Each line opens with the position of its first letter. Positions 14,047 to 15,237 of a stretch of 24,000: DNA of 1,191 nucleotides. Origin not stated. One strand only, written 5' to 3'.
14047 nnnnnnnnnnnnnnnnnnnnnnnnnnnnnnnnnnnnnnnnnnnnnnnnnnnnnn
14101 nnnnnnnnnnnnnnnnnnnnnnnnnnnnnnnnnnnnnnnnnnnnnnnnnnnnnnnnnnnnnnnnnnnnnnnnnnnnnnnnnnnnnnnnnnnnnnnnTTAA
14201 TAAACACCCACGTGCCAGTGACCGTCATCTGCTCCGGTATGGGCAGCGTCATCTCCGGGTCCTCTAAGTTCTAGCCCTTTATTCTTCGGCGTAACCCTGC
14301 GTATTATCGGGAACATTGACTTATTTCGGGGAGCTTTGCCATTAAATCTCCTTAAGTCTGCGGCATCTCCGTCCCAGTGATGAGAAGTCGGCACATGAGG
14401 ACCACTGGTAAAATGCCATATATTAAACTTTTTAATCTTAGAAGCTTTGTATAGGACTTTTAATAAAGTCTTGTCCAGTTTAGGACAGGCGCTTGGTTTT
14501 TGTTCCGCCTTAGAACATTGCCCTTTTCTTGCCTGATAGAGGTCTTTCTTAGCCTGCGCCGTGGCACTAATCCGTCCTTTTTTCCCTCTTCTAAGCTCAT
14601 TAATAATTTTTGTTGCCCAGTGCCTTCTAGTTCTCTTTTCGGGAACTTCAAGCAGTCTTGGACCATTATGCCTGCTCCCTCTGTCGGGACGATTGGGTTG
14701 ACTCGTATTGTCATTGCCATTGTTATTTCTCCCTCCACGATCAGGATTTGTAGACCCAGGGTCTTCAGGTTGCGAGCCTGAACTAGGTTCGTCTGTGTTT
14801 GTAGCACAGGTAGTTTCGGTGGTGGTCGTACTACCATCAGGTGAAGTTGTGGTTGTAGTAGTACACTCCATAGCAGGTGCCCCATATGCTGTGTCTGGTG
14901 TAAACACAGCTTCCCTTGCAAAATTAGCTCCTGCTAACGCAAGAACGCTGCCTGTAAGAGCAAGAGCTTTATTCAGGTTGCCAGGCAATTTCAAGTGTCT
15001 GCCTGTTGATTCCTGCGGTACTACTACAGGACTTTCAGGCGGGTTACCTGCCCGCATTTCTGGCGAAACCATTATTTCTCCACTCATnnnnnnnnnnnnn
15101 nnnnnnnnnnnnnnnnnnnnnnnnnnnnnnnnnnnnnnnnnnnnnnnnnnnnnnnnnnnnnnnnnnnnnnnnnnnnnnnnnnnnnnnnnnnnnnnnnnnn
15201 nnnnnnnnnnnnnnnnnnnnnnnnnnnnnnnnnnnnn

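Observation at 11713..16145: Cassette of four secreted or anchored envelope proteins: two LPNTG substrates, a LAS peptidase and a paralogous non-anchored protein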

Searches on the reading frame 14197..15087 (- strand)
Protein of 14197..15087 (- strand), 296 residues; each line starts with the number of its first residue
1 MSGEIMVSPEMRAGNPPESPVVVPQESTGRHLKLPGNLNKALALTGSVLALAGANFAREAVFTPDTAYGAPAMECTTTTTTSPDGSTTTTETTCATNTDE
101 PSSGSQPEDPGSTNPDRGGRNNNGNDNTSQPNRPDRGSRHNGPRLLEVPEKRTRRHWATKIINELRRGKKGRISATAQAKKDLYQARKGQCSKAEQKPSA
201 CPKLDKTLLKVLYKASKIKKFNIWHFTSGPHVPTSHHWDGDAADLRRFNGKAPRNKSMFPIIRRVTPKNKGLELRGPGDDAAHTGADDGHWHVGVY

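Call 5: search_protein_families(library=pfam, proteins=[window:14197-15087:-], max_evalue=0.1)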
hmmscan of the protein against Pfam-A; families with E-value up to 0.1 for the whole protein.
window:14197-15087:- (296 aa): 0 families

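Call 6: search_protein_families(library=ncbifam, proteins=[window:14197-15087:-], max_evalue=1)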
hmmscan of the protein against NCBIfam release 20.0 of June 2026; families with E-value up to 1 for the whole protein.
window:14197-15087:- (296 aa): 1 family
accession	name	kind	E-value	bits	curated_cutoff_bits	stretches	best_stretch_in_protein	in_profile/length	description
NF006361.0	PRK08581.1-3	equivalog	0.43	8.9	839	1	75-113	44-81/652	amidase domain-containing protein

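Call 20: find_homologous_proteins(query=window:14197-15087:-, max_evalue=0.01)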
Query window:14197-15087:- (296 aa): 3 proteins with E <= 0.01 among 1706 candidates.
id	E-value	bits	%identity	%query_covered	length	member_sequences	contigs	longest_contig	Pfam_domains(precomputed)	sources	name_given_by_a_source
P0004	1.5e-199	680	100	100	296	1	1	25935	-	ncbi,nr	ncbi:MAG TPA: hypothetical protein VFX79_02760 [Candidatus Saccharimonadales bacterium]|nr:hypotheti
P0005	1.0e-81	293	53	89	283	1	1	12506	PF21827.2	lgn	-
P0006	5.1e-71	258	67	54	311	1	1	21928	-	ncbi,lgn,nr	ncbi:MAG TPA: hypothetical protein VFX86_04510 [Candidatus Saccharimonadales bacterium]|nr:hypotheti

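Call 22: search_protein_families(library=pfam, proteins=[P0005, P0006], max_evalue=10)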
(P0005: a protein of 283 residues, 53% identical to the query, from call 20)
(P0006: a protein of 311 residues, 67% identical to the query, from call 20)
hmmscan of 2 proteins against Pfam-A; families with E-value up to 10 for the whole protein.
P0005 (283 aa): 6 families
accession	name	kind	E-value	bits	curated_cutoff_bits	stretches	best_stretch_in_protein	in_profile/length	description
PF21827.1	New_glue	-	7e-06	26.1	31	1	64-121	29-73/94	New glue protein family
PF15794.10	CCDC106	-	0.047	13.9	30.2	1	61-151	49-138/220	Coiled-coil domain-containing protein 106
PF05086.17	Dicty_REP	-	0.098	11.1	21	1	65-155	250-340/911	Dictyostelium (Slime Mold) REP protein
PF06333.17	Med13_C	-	0.19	11.4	26.1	1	46-120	139-217/325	Mediator complex subunit 13 C-terminal domain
PF19439.4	CLEC16A_C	-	0.75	8.7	22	1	60-122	635-698/767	CLEC16A C-terminal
PF06933.16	SSP160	-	3.2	6.3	25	1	60-100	281-320/758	Special lobe-specific silk protein SSP160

P0006 (311 aa): 0 families

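Call 23: find_encoding_contigs(protein=P0005, flank=10000, max_places=3)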
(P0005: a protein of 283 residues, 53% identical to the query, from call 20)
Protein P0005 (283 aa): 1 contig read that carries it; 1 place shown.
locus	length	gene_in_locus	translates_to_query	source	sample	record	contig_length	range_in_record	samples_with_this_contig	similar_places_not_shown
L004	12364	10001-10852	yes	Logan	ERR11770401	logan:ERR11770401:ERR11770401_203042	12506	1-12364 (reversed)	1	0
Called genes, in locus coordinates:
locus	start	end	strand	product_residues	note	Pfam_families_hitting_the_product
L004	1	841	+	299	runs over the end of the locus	-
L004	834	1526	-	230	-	PF03372:Exo_endo_phos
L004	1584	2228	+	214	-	PF01177:Asp_Glu_race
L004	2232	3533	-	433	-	PF08245:Mur_ligase_M, PF02875:Mur_ligase_C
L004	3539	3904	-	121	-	PF00072:Response_reg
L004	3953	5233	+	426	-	PF00899:ThiF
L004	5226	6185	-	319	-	PF00881:Nitroreductase (faint), PF14512:TM1586_NiRdase (faint)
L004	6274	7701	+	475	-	-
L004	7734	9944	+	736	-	PF16927:HisKA_7TM, PF00512:HisKA, PF02518:HATPase_c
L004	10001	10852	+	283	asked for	PF21827:New_glue (weak)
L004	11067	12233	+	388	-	-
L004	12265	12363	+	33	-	?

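Call 24: find_encoding_contigs(protein=P0006, flank=10000, max_places=3)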
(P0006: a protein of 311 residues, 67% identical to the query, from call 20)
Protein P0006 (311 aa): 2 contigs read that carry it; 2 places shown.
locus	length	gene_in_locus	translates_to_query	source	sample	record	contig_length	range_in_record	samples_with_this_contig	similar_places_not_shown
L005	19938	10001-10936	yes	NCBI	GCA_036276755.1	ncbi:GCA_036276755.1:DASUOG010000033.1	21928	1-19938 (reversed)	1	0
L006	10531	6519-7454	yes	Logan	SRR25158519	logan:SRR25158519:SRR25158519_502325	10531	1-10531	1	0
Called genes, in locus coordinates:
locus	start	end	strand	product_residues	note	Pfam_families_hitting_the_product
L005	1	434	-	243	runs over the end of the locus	PF03372:Exo_endo_phos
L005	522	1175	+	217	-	PF01177:Asp_Glu_race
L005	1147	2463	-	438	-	PF21799:MurD-like_N (weak), PF08245:Mur_ligase_M, PF02875:Mur_ligase_C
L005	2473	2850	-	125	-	PF00072:Response_reg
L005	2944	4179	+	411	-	PF00899:ThiF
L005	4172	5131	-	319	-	PF00881:Nitroreductase (weak), PF14512:TM1586_NiRdase (faint)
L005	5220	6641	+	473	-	-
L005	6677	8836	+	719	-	PF16927:HisKA_7TM, PF00512:HisKA, PF02518:HATPase_c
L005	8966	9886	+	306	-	-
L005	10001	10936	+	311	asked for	-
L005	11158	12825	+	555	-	-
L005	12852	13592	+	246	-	-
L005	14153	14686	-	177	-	-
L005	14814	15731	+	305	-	PF00480:ROK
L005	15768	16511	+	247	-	PF02245:Pur_DNA_glyco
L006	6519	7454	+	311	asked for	-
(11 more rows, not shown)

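Call 34: search_solved_structures(query=A1, max_evalue=10, show_alignments=3)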
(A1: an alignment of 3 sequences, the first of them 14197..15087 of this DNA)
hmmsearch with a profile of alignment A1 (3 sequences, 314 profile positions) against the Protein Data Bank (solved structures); distinct sequences matched with E-value up to 10: 2.
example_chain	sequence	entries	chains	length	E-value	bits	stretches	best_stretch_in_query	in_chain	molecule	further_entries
5hcc_D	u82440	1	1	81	0.023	17.1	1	80-109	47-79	Dermacentor andersoni RaCI3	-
3kd3_A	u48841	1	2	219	1.4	11.3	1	185-247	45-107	Phosphoserine phosphohydrolase-like protein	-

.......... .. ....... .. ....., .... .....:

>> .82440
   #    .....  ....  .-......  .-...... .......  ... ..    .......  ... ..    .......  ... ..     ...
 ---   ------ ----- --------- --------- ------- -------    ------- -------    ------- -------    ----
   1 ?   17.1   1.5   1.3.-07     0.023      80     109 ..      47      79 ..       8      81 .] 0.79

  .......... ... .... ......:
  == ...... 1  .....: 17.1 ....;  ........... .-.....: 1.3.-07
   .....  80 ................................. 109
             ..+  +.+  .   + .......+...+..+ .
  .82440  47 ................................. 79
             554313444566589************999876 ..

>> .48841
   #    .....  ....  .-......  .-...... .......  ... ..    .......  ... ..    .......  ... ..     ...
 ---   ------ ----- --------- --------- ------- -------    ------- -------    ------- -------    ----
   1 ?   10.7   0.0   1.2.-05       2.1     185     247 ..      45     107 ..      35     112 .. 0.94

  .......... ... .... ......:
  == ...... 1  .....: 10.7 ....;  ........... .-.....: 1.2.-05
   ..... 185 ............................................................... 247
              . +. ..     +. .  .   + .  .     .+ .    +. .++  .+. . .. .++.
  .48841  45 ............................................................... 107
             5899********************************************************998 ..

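Call 39: search_protein_representatives(alignment_id=A1)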
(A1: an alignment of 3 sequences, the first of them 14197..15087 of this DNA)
Query: 3 sequences, 314 profile positions. Proteins with E-value up to 0.001 (for the whole library): 33; up to 1e-10: 13; up to 1e-30: 6. The best 33 are listed.
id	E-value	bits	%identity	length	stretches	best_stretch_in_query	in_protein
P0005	2.3e-160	549.4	-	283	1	27-314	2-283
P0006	5.9e-142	488.9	-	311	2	127-314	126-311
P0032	6.1e-45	170.2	-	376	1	77-313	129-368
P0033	1.3e-44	169.2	-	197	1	124-313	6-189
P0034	1.4e-42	162.5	-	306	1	109-313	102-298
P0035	2.8e-42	161.5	-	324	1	166-312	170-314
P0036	2.4e-27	112.4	-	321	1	168-313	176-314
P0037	1.9e-25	106.2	-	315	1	171-311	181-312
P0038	2.8e-20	89.2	-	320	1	172-284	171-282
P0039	4.8e-20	88.5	-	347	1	171-312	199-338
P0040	2.0e-14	69.9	-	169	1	49-159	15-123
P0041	4.9e-13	65.4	-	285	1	49-168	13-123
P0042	4.2e-12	62.3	-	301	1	49-161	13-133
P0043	2.1e-10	56.8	-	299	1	66-278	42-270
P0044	1.1e-08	51.2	-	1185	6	7-69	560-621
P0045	9.0e-07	44.8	-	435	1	189-297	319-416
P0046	3.1e-06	43.1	-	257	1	200-270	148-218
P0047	5.5e-06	42.2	-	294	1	54-263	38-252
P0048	8.8e-06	41.6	-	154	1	191-312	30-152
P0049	1.0e-05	41.3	-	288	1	55-165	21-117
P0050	3.6e-05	39.6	-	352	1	148-274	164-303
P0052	6.3e-05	38.8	-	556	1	176-303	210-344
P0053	8.5e-05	38.4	-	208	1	203-312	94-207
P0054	8.5e-05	38.3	-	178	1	191-299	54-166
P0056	1.8e-04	37.3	-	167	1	189-302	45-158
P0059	3.1e-04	36.5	-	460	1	128-300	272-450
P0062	9.5e-04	34.9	-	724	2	190-272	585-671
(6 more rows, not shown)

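Call 41: search_protein_families(library=pfam, alignment_id=A4, max_evalue=0.01)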
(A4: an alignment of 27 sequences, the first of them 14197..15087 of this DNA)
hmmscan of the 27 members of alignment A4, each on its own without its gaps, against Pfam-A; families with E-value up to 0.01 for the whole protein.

A. member 1, window:14197-15087:- (296 aa): 0 families

B. families by the number of members that match (of 27 scanned): 10 families
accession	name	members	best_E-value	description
PF01471.23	PG_binding_1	3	2.9e-33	Putative peptidoglycan binding domain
PF09374.15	PG_binding_3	2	5.8e-10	Predicted Peptidoglycan domain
PF16841.11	CBM60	2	5.4e-07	Ca-dependent carbohydrate-binding module xylan-binding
PF13539.11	Peptidase_M15_4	2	0.0031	D-alanyl-D-alanine carboxypeptidase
PF13645.11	YkuD_2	1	1.5e-42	L,D-transpeptidase catalytic domain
PF01374.23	Glyco_hydro_46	1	1.3e-11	Glycosyl hydrolase family 46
PF08239.17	SH3_3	1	1.3e-08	Bacterial SH3 domain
PF21827.1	New_glue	1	7e-06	New glue protein family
PF00618.25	RasGEF_N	1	0.006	RasGEF N-terminal motif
PF06904.17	Extensin-like_C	1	0.0067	Extensin-like protein C-terminus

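Call 79: search_protein_families(library=pfam, proteins=[P0045, P0046, P0048, P0050, P0052, P0053, P0054, P0056, P0059, P0062], max_evalue=1)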
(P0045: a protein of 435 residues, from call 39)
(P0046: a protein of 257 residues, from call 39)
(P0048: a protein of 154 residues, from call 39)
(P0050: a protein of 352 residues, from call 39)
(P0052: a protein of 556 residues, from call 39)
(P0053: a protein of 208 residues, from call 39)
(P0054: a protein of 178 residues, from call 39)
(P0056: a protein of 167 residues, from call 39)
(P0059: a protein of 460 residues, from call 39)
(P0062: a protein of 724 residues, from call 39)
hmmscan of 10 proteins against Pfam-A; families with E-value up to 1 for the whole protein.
P0045 (435 aa): 1 family
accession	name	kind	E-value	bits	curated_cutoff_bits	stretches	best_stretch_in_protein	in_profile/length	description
PF04583.17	Baculo_p74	-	0.51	10.3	23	1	241-279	74-112/215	Baculoviridae p74 conserved region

P0046 (257 aa): 0 families

P0048 (154 aa): 2 families
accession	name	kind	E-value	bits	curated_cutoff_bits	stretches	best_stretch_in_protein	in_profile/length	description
PF08291.16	Peptidase_M15_3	-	0.059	13.9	23.2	1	88-151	59-107/108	Peptidase M15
PF01085.23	HH_signal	-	0.23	11.6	22.1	1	87-106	107-126/161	Hedgehog amino-terminal signalling domain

P0050 (352 aa): 1 family
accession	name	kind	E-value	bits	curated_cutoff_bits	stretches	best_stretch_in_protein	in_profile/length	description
PF13539.11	Peptidase_M15_4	-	0.064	14.3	25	1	278-311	4-37/70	D-alanyl-D-alanine carboxypeptidase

P0052 (556 aa): 3 families
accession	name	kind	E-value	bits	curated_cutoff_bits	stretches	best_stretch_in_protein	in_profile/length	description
PF13645.11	YkuD_2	-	1.5e-42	145.4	27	1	396-552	14-168/169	L,D-transpeptidase catalytic domain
PF01374.23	Glyco_hydro_46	-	1.3e-11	45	27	1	25-139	81-201/210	Glycosyl hydrolase family 46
PF00618.25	RasGEF_N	-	0.006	17.2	28.3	1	66-111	24-71/106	RasGEF N-terminal motif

P0053 (208 aa): 4 families
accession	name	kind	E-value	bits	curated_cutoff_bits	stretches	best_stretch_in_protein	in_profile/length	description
PF01471.23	PG_binding_1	-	1.6e-12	47.9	23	1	11-49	19-57/57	Putative peptidoglycan binding domain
PF09374.15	PG_binding_3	-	0.011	16.4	24.6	1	29-50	6-32/76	Predicted Peptidoglycan domain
PF06904.17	Extensin-like_C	-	0.1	13.2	25.4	1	120-206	73-164/176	Extensin-like protein C-terminus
PF08291.16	Peptidase_M15_3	-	0.13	12.8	23.2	1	138-165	57-82/108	Peptidase M15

P0054 (178 aa): 0 families

P0056 (167 aa): 0 families

P0059 (460 aa): 3 families
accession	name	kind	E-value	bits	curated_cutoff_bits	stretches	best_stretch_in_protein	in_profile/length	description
PF01471.23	PG_binding_1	-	2.9e-33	114.3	23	2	230-282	4-57/57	Putative peptidoglycan binding domain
PF09374.15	PG_binding_3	-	5.8e-10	39.7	24.6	1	234-261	6-33/76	Predicted Peptidoglycan domain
PF02037.33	SAP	-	0.094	12.8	23.9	0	309-325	20-36/37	SAP domain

P0062 (724 aa): 0 families

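Call 80: search_protein_families(library=phrogs, proteins=[window:14197-15087:-], max_evalue=0.1)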
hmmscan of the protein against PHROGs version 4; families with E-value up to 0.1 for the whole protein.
window:14197-15087:- (296 aa): 2 families
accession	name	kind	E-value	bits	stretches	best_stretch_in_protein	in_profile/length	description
phrog_4544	-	unknown function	0.019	15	1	74-109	355-392/501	-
phrog_2231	-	unknown function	0.092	12.2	0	63-126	321-384/674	-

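Call 91: search_protein_families(library=pfam, proteins=[P0049, P0043, P0047, P0041, P0042, P0035, P0036, P0032], max_evalue=1)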
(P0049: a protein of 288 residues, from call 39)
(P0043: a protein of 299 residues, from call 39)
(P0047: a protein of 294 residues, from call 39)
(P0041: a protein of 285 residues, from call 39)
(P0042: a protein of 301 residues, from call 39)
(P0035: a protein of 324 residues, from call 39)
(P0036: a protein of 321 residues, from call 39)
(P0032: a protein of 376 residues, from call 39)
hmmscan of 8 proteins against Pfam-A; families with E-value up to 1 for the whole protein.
P0049 (288 aa): 0 families

P0043 (299 aa): 1 family
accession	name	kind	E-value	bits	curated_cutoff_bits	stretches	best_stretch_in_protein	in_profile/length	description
PF01085.23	HH_signal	-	0.14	12.3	22.1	1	226-277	95-146/161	Hedgehog amino-terminal signalling domain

P0047 (294 aa): 0 families

P0041 (285 aa): 5 families
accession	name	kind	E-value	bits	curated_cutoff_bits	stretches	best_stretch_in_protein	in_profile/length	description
PF13529.12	Peptidase_C39_2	-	2.4e-13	51.3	24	1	130-252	3-143/143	Peptidase_C39 like family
PF21827.1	New_glue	-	0.00023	21.3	31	1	51-89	30-67/94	New glue protein family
PF03412.21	Peptidase_C39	-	0.0043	17.3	22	1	144-254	12-108/133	Peptidase C39 family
PF07902.16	Gp58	-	0.16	10.7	34.5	1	5-43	360-397/594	gp58-like protein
PF06933.16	SSP160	-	0.43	9.2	25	1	18-75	644-701/758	Special lobe-specific silk protein SSP160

P0042 (301 aa): 2 families
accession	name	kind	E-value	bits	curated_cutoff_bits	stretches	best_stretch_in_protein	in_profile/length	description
PF21827.1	New_glue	-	0.015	15.4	31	1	56-97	24-61/94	New glue protein family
PF01456.22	Mucin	-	0.6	10.5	34.7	1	47-102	36-93/143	Mucin-like glycoprotein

P0035 (324 aa): 0 families

P0036 (321 aa): 0 families

P0032 (376 aa): 0 families

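Call 93: search_solved_structures(query=A4, max_evalue=10, show_alignments=4)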
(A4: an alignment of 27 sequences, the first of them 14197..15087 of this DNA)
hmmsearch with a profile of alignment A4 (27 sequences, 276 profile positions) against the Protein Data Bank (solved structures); distinct sequences matched with E-value up to 10: 28.
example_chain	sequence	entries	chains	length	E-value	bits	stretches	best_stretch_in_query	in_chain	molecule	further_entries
1lbu_A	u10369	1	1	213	4.3e-06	30.1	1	207-266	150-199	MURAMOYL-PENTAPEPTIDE CARBOXYPEPTIDASE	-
1vhh_A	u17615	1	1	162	2.7e-05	27.5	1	202-271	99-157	SONIC HEDGEHOG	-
3n1r_A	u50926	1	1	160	2.8e-05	27.5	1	202-271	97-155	Sonic hedgehog protein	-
4c4m_A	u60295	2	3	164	2.9e-05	27.4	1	202-271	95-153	SONIC HEDGEHOG PROTEIN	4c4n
3ho5_H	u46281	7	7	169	3e-05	27.4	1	202-271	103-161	Sonic hedgehog protein | Sonic hedgehog protein N-product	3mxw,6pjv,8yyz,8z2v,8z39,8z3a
2wg4_A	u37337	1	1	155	3.1e-05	27.3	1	202-271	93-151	SONIC HEDGEHOG PROTEIN N-PRODUCT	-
6e1h_C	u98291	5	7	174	3.4e-05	27.2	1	202-271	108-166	Sonic hedgehog protein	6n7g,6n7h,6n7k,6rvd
3m1n_A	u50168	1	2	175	3.5e-05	27.2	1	202-271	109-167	Sonic hedgehog protein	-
6oev_C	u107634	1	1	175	3.5e-05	27.2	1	202-271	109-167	Sonic hedgehog protein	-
6dmy_B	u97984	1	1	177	3.6e-05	27.1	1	202-271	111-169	Sonic hedgehog protein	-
2wfx_A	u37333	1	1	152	4.2e-05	26.9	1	202-271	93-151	SONIC HEDGEHOG PROTEIN N-PRODUCT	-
7rhq_C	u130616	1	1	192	5.9e-05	26.4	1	202-271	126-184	Sonic hedgehog protein N-product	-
6rmg_B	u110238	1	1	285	7.4e-05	26.1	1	202-271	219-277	Sonic hedgehog protein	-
3d1m_A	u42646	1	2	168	0.00013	25.3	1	202-267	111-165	Sonic hedgehog protein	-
7rpk_H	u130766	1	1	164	0.00014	25.2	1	202-267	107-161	Sonic hedgehog protein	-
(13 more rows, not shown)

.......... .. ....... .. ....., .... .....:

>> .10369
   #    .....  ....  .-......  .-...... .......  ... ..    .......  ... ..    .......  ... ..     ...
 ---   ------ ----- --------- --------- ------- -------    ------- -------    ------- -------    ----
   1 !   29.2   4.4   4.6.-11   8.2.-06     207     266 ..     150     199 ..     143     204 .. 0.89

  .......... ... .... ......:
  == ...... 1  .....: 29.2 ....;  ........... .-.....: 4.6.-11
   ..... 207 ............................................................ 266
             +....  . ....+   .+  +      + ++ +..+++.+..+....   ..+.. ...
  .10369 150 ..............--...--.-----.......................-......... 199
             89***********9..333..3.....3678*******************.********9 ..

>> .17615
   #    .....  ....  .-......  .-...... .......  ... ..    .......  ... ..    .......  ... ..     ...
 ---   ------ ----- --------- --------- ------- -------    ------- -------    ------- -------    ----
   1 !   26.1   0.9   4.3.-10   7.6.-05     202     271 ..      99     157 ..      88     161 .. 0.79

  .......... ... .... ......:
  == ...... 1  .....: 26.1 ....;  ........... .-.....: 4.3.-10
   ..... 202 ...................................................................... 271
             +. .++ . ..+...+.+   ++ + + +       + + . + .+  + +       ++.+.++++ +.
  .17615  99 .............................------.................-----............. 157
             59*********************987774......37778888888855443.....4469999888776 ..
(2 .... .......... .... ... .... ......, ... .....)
